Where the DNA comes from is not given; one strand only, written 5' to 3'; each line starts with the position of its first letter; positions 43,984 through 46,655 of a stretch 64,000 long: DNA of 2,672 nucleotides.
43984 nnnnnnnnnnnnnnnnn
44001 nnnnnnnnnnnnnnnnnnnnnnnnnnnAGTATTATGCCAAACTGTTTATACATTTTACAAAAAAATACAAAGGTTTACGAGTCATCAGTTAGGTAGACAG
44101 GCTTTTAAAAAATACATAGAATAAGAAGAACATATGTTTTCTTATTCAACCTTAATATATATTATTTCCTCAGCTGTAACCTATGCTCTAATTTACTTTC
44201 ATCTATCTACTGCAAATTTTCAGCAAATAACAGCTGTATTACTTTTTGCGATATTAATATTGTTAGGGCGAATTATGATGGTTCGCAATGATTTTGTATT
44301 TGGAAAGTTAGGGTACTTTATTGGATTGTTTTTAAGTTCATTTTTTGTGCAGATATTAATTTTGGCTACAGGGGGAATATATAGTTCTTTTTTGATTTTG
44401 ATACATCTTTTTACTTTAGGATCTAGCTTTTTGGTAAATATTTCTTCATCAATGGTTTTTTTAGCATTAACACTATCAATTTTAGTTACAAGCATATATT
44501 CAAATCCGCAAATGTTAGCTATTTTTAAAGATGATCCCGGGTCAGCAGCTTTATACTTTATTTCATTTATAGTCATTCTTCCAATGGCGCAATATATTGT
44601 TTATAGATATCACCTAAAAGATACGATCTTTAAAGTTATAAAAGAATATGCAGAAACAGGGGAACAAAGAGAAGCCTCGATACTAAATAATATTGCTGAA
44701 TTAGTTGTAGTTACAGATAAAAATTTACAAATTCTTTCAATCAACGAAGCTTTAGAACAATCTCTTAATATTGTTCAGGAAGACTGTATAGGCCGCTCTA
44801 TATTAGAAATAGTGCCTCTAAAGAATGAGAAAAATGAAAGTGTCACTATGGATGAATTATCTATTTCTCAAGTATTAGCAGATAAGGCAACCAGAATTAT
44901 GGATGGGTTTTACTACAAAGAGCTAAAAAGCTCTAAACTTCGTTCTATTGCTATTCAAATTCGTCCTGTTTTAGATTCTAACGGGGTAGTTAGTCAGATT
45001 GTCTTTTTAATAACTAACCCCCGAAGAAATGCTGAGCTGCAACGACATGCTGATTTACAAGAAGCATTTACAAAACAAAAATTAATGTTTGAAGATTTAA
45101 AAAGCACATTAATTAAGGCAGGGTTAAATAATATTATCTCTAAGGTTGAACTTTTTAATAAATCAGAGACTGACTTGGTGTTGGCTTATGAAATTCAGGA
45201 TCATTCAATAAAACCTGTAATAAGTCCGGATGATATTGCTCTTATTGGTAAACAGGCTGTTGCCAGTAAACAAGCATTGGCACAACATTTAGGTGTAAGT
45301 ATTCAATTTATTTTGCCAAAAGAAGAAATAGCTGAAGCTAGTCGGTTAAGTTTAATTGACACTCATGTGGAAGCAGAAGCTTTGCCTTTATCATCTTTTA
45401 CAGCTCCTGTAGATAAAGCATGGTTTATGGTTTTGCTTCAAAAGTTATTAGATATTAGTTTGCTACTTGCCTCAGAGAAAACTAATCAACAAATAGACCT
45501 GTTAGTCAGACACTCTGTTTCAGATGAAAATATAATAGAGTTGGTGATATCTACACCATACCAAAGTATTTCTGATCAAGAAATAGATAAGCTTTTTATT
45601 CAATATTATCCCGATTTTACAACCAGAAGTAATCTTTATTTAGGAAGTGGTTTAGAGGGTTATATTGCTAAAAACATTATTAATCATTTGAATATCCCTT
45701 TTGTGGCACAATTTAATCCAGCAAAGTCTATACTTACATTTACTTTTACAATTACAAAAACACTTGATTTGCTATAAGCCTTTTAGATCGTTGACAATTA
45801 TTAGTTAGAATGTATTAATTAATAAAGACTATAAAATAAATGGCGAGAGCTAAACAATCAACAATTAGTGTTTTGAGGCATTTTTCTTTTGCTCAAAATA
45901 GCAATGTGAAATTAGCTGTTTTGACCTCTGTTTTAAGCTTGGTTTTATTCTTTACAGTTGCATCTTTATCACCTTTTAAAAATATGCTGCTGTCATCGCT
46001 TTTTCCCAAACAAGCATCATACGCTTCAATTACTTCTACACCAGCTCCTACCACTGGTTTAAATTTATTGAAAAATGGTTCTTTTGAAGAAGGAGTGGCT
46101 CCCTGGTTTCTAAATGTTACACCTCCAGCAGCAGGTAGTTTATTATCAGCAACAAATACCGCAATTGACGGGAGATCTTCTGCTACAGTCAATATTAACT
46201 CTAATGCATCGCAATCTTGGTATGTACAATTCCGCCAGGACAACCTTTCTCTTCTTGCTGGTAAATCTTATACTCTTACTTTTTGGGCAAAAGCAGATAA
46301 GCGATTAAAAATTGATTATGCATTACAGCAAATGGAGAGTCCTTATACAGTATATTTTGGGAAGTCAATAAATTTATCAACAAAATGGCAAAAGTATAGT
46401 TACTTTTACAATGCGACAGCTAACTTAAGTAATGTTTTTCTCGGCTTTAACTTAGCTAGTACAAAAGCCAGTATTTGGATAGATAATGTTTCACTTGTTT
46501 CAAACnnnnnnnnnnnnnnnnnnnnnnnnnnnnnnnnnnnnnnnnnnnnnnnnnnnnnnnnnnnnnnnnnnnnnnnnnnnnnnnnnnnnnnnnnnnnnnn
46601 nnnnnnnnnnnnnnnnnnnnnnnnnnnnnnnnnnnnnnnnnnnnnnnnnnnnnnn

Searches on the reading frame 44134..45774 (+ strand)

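Call 3: search_protein_families(library=pfam, proteins=[window:44134-45774:+], max_evalue=0.1)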
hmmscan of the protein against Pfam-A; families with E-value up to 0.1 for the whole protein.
window:44134-45774:+ (547 aa): 5 families
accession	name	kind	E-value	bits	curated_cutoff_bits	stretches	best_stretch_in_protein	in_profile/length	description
PF00989.32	PAS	-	9.8e-06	26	22.6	1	182-290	5-107/113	PAS fold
PF08448.16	PAS_4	-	4.7e-05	24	23.1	1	184-293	1-102/110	PAS fold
PF13596.12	PAS_10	-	0.014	16.4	22.1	1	183-286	4-95/106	PAS domain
PF13426.13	PAS_9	-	0.028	15.1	27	1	191-293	4-98/103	PAS domain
PF13188.13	PAS_8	-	0.062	13.7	21.8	0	181-231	4-55/65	PAS domain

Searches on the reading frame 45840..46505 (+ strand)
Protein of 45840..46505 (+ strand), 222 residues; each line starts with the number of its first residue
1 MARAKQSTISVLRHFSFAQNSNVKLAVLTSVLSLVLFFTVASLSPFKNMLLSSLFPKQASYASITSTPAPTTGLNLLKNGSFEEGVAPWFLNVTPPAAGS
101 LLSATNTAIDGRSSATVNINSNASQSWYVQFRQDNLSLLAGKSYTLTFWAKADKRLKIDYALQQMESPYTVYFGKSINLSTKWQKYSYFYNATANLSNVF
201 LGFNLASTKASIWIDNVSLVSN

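Call 3: search_protein_families(library=pfam, proteins=[window:45840-46505:+], max_evalue=0.1)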
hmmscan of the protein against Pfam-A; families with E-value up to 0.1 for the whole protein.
window:45840-46505:+ (222 aa): 1 family
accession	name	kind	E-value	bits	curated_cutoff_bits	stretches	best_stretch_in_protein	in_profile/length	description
PF02018.23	CBM_4_9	-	9.7e-17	62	25.9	1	75-205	2-131/136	Carbohydrate binding domain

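Call 4: search_protein_families(library=ncbifam, proteins=[window:45840-46505:+], max_evalue=0.1)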
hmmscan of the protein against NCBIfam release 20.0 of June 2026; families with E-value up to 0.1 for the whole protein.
window:45840-46505:+ (222 aa): 4 families
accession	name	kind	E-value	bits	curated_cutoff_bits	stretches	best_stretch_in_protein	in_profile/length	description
NF049990.1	CellobisidaseCelK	equivalog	1.2e-06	27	1700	1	61-219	26-196/889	cellulose 1,4-beta-cellobiosidase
NF058548.1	BT_4411_fam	equivalog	6.2e-06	25.9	220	1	71-155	17-112/223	BT4411 family hyaluronic acid-binding protein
NF048003.1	GTA_spike_fiber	domain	1.6e-05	25.5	36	1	97-218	24-160/182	phage head spike fiber domain-containing protein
TIGR04362.1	choice_anch_C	subfamily_domain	0.00015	22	120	1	107-218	36-156/157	choice-of-anchor C family protein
